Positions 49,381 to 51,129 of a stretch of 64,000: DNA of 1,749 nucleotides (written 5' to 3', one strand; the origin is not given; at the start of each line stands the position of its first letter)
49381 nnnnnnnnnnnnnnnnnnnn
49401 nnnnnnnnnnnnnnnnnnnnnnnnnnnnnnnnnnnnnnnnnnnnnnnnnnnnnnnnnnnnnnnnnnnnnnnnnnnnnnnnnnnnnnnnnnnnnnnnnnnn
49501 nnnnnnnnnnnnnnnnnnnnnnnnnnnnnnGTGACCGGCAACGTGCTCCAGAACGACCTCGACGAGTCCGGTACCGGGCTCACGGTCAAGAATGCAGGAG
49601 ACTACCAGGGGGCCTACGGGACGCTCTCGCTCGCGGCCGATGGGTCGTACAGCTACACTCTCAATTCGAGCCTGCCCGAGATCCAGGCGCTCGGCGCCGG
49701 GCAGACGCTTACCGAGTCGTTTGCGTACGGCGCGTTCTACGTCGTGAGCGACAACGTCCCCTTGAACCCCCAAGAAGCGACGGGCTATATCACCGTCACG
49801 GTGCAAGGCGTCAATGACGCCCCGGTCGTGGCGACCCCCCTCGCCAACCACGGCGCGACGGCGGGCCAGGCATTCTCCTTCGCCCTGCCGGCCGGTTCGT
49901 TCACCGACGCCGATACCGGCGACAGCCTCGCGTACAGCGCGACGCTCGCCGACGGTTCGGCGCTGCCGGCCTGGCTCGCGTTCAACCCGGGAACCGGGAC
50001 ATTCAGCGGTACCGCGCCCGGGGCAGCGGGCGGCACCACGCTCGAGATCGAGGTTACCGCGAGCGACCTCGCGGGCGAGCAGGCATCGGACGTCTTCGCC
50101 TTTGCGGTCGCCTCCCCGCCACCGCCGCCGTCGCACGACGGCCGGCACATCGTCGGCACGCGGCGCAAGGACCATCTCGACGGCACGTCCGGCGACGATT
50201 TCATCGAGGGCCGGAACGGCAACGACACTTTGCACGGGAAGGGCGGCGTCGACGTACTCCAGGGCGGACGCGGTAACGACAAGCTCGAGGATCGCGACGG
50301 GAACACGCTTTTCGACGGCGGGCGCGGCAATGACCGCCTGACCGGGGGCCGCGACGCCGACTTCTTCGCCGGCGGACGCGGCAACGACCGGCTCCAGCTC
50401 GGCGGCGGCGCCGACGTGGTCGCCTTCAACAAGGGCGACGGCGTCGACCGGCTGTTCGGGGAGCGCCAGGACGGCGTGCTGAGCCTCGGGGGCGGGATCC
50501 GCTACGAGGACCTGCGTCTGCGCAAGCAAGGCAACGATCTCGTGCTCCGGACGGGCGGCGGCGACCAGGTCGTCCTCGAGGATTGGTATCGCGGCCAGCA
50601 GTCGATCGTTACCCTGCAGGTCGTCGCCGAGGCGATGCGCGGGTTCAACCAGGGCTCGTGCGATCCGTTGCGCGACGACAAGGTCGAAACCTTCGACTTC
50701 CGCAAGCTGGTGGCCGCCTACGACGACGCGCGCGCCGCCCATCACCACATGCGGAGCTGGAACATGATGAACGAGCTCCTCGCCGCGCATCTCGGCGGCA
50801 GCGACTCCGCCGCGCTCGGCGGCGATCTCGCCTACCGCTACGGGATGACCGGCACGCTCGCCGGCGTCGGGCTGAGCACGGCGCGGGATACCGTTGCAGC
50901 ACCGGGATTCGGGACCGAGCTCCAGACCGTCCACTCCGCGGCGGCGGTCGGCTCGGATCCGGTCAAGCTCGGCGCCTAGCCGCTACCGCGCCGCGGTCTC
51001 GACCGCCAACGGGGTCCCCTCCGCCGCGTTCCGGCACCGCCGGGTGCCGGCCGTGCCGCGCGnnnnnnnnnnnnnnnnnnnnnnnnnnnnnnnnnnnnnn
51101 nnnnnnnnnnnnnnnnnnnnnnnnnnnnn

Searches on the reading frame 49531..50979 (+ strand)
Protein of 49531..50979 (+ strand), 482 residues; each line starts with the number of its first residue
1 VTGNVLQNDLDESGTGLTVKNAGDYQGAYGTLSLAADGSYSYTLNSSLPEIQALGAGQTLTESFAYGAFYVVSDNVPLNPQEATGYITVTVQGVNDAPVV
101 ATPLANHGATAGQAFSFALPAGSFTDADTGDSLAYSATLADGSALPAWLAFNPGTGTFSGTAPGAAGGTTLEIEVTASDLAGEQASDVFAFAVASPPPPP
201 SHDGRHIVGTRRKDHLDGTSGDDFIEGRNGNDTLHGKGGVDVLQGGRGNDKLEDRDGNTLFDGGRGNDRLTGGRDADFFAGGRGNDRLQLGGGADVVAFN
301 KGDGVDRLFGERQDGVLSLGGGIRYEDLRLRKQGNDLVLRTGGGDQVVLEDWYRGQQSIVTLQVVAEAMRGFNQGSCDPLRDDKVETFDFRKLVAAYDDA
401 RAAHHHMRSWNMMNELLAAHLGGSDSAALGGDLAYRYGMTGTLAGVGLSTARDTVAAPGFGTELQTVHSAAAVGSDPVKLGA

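Call 7: search_protein_families(library=pfam, proteins=[window:49531-50979:+], max_evalue=0.001)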
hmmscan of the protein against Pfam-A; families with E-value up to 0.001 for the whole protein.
window:49531-50979:+ (482 aa): 4 families
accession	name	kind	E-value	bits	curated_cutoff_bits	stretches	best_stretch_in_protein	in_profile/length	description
PF05345.18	He_PIG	-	3.7e-20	72.6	24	1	97-193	1-95/96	Putative Ig domain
PF00353.25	HemolysinCabind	-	7e-16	58.3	23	3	209-243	2-36/36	RTX calcium-binding nonapeptide repeat (4 copies)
PF17803.7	Cadherin_4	-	1.1e-10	42.3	25.1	2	3-42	33-71/71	Bacterial cadherin-like domain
PF17963.7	Big_9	-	1.9e-07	32.3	23.6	1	2-65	20-71/89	Bacterial Ig domain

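Call 13: search_protein_families(library=ncbifam, proteins=[window:49531-50979:+], max_evalue=0.001)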
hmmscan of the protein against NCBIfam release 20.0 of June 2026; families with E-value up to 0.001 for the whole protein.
window:49531-50979:+ (482 aa): 8 families
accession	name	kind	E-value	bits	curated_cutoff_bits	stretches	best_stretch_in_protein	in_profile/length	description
NF033943.0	RTX_toxin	subfamily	1.7e-22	79.5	1000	1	206-357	707-861/930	RTX family hemolysin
NF050046.1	PueAB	exception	2.7e-14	52.5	670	2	202-253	366-418/616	polyurethane esterase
TIGR01965.1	VCBS_repeat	domain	5e-14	52.3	15.5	1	3-103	2-89/99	VCBS domain-containing protein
NF033203.1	entero_EhxA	exception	6.6e-14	51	2000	1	207-340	741-874/997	enterohemolysin EhxA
NF046115.1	Ca_rpt_SMc04171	equivalog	1.6e-12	47.4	625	1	204-279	414-489/574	SMc04171 family calcium-binding repeat protein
NF052454.1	BtaGlycanEglC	equivalog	6.5e-07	28.6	700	0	266-352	108-198/459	endo-1,3-1,4-beta-glycanase EglC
NF045619.1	adhes_GNV_Cterm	subfamily_domain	2.4e-06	27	180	1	2-66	111-183/458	BapA/Bap/LapF family large adhesin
NF012211.1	tand_rpt_95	domain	2.2e-05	24.3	90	0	70-102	66-95/98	tandem-95 repeat protein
